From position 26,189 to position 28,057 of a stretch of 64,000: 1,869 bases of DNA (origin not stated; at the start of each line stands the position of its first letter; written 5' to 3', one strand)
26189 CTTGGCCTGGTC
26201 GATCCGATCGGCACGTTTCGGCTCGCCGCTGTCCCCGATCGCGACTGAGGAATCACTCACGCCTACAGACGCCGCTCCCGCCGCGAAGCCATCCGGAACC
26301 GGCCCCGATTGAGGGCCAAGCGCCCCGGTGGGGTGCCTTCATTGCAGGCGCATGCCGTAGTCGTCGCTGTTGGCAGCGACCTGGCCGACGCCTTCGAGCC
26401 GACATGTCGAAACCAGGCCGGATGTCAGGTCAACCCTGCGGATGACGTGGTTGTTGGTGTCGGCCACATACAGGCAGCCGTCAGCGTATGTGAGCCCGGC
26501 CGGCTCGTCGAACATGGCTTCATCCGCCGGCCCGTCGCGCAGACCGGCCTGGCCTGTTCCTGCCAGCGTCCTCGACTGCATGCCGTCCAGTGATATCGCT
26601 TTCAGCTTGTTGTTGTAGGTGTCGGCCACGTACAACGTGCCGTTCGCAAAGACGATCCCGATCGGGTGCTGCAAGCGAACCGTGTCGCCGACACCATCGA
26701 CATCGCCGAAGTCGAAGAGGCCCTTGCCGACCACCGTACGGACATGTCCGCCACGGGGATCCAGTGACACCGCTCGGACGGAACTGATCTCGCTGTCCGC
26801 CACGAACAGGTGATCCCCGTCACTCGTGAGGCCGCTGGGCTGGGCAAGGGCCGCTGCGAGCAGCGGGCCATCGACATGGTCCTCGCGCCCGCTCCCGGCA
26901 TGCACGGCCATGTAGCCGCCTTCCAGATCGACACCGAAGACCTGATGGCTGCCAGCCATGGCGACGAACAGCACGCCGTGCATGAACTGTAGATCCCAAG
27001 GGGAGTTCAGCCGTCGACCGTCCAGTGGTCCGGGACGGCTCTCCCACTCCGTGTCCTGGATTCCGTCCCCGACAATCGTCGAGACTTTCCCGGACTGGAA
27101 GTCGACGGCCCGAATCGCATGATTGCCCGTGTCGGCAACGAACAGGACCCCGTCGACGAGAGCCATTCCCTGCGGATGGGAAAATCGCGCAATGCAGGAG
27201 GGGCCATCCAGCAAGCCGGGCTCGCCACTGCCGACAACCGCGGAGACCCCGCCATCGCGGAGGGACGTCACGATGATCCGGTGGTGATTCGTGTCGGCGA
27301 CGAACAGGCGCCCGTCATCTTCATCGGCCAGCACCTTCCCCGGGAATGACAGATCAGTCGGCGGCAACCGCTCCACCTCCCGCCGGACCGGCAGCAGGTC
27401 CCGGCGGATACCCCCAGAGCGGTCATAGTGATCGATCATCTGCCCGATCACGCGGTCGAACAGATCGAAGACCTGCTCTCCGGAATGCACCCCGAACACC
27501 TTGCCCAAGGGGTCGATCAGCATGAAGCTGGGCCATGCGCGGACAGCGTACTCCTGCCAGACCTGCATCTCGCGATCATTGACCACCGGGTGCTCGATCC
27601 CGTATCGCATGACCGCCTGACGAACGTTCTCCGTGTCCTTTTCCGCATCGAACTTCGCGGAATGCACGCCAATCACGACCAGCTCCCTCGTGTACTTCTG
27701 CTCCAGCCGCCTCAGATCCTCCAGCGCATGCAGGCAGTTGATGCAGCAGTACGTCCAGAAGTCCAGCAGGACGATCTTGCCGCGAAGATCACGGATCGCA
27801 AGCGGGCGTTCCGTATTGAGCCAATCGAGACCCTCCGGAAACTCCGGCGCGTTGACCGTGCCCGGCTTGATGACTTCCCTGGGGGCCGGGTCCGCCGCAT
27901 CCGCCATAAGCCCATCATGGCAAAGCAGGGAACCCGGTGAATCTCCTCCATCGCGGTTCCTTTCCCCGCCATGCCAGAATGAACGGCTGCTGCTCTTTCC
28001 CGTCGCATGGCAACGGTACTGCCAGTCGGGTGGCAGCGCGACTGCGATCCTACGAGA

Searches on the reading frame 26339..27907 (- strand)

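Call 33: search_protein_families(library=pfam, proteins=[window:26339-27907:-], max_evalue=0.00001)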
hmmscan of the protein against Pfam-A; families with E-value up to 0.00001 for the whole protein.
window:26339-27907:- (522 aa): 7 families
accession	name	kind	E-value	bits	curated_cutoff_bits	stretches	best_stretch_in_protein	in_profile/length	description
PF01436.27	NHL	-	9.1e-30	101.6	20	0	242-266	1-26/28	NHL repeat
PF13905.12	Thioredoxin_8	-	6e-15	55.8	27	1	43-137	1-94/94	Thioredoxin-like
PF00578.27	AhpC-TSA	-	3e-09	37.3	26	1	34-137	16-121/124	AhpC/TSA family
PF25021.1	TEN_NHL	-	5.8e-08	32.5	27.1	0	238-281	137-178/357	Teneurin NHL domain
PF21959.2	DUF6923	-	1.4e-07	32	27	0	399-508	74-168/234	Repeat of unknown function (DUF6923)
PF08450.18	SGL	-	2.2e-06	27.9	26.3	0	420-495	143-213/246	SMP-30/Gluconolactonase/LRE-like region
PF08534.16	Redoxin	-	4.3e-06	27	26.6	1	33-144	18-135/148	Redoxin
